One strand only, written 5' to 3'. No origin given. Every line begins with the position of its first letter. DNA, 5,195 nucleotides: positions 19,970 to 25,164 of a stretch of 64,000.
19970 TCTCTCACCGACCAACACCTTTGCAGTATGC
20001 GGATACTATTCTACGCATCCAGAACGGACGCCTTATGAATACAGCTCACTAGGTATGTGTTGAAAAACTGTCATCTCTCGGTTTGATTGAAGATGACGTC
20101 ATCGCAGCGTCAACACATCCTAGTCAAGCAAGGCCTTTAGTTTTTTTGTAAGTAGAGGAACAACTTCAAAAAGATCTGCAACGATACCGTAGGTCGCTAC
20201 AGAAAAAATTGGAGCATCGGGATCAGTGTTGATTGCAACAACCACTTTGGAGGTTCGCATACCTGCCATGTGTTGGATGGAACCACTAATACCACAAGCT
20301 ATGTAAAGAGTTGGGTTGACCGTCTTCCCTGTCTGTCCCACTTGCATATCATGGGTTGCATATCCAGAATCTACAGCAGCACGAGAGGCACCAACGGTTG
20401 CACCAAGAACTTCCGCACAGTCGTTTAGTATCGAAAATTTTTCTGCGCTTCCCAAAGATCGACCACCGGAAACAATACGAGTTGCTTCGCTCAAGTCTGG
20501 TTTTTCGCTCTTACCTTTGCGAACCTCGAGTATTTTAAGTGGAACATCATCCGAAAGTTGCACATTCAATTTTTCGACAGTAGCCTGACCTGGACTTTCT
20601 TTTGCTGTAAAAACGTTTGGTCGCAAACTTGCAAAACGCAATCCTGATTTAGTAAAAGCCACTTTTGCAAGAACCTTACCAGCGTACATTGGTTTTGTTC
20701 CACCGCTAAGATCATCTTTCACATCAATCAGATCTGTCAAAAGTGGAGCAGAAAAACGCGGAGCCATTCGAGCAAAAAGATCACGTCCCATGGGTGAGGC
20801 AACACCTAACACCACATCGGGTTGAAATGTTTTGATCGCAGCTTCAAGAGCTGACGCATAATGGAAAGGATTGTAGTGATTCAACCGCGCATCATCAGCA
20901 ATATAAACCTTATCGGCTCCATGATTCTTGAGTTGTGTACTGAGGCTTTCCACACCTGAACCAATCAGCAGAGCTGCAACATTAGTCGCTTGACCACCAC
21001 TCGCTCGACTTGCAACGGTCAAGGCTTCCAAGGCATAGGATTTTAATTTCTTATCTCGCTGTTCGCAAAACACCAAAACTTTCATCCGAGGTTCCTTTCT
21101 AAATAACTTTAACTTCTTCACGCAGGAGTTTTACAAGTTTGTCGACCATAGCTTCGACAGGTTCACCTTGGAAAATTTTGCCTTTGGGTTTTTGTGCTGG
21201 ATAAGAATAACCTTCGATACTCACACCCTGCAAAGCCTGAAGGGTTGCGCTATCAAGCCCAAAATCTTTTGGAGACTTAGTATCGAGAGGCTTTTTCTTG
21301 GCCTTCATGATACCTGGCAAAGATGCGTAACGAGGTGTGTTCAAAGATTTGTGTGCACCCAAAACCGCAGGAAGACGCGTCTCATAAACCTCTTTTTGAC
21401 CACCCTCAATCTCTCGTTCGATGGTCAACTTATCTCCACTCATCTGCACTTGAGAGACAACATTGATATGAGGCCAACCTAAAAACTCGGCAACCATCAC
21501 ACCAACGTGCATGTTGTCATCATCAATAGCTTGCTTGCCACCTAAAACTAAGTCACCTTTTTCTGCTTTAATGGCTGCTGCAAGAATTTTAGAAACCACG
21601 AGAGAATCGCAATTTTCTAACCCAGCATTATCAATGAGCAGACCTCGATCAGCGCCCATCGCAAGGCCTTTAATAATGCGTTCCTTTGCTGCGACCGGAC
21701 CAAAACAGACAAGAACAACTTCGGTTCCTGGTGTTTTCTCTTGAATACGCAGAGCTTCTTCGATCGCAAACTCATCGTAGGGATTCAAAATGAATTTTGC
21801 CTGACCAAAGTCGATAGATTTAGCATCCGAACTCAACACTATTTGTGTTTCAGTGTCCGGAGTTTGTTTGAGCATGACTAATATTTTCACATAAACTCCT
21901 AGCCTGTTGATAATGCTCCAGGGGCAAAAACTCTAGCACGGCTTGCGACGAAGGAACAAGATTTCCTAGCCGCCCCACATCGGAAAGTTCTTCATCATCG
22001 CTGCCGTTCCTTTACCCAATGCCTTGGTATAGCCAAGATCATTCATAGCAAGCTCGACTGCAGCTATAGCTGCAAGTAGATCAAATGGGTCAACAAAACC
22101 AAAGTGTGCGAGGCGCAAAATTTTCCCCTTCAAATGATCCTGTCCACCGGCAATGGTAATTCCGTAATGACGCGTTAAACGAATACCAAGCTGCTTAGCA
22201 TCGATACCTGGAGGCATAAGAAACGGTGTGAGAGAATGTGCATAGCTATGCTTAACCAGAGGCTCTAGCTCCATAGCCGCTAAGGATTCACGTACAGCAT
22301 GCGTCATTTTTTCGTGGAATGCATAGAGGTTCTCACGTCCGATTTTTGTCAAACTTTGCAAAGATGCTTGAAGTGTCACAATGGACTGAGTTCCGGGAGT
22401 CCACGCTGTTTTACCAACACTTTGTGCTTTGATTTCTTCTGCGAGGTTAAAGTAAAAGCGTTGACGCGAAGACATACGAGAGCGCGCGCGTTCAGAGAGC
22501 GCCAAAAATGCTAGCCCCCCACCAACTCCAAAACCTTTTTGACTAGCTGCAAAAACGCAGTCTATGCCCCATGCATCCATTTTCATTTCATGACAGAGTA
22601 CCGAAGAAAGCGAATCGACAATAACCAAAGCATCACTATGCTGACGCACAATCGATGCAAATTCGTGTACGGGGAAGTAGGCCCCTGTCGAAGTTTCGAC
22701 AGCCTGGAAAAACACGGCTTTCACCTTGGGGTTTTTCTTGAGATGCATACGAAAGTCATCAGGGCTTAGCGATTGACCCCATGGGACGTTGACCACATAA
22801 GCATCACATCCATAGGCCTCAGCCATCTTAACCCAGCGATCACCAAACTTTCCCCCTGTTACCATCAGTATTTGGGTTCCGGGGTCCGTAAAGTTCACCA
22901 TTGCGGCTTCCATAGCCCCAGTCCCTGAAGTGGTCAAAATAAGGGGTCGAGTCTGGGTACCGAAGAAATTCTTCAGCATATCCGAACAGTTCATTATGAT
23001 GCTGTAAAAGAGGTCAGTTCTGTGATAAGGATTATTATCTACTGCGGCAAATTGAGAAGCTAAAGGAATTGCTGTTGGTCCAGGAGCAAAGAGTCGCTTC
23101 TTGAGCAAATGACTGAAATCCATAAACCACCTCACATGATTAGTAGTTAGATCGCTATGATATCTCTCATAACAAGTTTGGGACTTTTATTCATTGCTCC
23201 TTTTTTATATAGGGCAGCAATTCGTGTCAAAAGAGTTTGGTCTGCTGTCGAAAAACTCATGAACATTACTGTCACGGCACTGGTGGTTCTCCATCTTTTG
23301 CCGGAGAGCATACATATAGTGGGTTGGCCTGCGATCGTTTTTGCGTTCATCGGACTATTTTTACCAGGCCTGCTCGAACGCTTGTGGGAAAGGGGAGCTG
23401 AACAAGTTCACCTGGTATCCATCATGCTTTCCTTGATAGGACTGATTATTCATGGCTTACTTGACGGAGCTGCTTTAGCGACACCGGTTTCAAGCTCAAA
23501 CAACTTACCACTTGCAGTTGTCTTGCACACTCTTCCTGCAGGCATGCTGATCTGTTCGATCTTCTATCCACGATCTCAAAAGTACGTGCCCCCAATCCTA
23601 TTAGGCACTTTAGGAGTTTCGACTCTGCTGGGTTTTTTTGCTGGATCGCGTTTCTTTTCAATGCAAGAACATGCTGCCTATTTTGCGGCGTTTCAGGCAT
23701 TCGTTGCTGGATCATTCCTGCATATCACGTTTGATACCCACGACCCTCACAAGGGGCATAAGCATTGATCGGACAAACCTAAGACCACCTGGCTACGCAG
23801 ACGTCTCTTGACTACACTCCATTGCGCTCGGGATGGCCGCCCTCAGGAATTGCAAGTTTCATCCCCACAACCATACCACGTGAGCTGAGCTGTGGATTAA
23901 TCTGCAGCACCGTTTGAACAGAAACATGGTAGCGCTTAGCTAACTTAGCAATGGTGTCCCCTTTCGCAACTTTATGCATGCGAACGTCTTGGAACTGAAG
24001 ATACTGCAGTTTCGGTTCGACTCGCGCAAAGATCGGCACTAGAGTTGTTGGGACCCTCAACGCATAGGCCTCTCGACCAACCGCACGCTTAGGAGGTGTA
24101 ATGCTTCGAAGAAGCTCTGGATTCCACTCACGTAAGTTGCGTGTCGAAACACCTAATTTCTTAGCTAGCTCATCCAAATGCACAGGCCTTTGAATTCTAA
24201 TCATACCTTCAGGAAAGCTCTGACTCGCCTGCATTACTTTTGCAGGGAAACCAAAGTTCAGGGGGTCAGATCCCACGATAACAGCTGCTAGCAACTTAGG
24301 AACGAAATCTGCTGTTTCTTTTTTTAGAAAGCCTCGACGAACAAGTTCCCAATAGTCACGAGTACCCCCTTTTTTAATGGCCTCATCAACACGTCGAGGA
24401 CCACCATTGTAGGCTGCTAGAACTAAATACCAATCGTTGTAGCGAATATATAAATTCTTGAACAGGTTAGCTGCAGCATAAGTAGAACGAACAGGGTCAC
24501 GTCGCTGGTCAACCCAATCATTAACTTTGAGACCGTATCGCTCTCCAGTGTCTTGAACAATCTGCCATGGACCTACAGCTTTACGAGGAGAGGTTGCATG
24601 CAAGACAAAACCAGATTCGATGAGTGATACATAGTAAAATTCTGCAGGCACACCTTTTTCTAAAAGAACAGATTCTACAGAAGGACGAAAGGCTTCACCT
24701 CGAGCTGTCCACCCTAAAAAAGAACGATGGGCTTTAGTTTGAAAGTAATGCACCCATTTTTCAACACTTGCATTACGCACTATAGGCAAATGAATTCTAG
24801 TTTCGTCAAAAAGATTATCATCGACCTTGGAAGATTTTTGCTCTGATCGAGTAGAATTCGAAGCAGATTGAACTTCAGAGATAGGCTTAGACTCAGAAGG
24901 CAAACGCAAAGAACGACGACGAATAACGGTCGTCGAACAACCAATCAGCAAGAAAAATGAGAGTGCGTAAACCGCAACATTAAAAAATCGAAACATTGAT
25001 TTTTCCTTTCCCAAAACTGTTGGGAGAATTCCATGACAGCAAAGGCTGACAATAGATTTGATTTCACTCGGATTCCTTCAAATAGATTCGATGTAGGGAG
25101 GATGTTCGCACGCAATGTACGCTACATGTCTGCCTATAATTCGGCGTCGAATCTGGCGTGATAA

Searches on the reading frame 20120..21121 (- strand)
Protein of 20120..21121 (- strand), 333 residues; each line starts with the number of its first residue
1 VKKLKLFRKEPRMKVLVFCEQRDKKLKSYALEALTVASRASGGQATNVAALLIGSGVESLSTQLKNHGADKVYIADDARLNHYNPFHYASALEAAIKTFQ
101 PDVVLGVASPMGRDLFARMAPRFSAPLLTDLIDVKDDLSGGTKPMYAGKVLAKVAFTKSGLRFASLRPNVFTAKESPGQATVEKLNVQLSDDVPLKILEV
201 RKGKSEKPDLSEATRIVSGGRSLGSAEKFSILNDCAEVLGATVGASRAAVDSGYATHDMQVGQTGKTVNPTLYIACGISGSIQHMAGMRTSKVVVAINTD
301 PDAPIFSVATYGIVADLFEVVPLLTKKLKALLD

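Call 13: search_protein_families(library=pfam, proteins=[window:20120-21121:-], max_evalue=0.001)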
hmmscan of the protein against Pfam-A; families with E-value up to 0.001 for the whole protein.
window:20120-21121:- (333 aa): 2 families
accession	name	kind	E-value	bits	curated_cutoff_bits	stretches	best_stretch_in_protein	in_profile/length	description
PF00766.25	ETF_alpha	-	1.9e-34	117.9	27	1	209-289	1-81/81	Electron transfer flavoprotein FAD-binding domain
PF01012.27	ETF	-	5.6e-34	117.9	26.7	1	15-188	1-179/181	Electron transfer flavoprotein domain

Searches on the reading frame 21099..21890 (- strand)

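Call 13: search_protein_families(library=pfam, proteins=[window:21099-21890:-], max_evalue=0.001)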
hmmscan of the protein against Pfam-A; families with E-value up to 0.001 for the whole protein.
window:21099-21890:- (263 aa): 1 family
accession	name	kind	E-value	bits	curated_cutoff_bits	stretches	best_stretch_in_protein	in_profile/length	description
PF01012.27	ETF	-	2.4e-41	142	26.7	1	32-208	10-179/181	Electron transfer flavoprotein domain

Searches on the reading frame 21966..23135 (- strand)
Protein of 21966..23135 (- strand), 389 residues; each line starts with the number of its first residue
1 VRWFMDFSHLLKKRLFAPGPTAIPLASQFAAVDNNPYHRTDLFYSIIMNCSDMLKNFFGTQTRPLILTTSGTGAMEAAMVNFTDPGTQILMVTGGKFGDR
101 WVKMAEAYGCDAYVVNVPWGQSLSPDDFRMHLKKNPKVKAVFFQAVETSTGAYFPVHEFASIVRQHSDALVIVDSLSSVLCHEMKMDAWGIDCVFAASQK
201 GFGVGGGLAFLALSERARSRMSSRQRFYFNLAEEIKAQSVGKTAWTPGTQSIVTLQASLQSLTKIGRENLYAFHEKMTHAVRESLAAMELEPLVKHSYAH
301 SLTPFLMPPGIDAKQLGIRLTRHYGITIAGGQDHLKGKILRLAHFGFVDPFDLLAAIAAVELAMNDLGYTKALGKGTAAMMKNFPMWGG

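Call 13: search_protein_families(library=pfam, proteins=[window:21966-23135:-], max_evalue=0.001)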
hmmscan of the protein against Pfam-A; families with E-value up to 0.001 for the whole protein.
window:21966-23135:- (389 aa): 3 families
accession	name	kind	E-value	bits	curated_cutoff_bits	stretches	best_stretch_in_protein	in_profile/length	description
PF00266.25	Aminotran_5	-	7.5e-28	98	21.5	1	29-332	27-339/371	Aminotransferase class-V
PF00155.27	Aminotran_1_2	-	6.6e-05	22.7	19.7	1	58-228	55-248/361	Aminotransferase class I and II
PF01053.26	Cys_Met_Meta_PP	-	0.00054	19.1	27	1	66-197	71-195/381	Cys/Met metabolism PLP-dependent enzyme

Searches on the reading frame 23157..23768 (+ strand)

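Call 13: search_protein_families(library=pfam, proteins=[window:23157-23768:+], max_evalue=0.001)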
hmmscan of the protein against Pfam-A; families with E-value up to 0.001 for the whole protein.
window:23157-23768:+ (203 aa): 1 family
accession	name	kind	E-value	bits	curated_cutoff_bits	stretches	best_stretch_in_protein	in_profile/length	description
PF02535.28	Zip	-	2.3e-05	24.2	35.1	1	86-193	175-288/323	ZIP Zinc transporter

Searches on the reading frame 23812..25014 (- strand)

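Call 13: search_protein_families(library=pfam, proteins=[window:23812-25014:-], max_evalue=0.001)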
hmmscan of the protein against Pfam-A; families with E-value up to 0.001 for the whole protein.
window:23812-25014:- (400 aa): 5 families
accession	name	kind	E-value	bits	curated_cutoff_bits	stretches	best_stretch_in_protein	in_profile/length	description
PF01464.25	SLT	-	8.4e-25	87.1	21.3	1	123-224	14-116/117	Transglycosylase SLT domain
PF01476.26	LysM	-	1e-11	45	20.9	1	347-390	1-43/43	LysM domain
PF00376.29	MerR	-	0.00015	21.9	28.2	0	282-297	4-19/38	MerR family regulatory protein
PF08279.18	HTH_11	-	0.00027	21.2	25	0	276-292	13-30/55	HTH domain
PF13411.12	MerR_1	-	0.0007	20.1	21.6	0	281-316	4-37/69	MerR HTH family regulatory protein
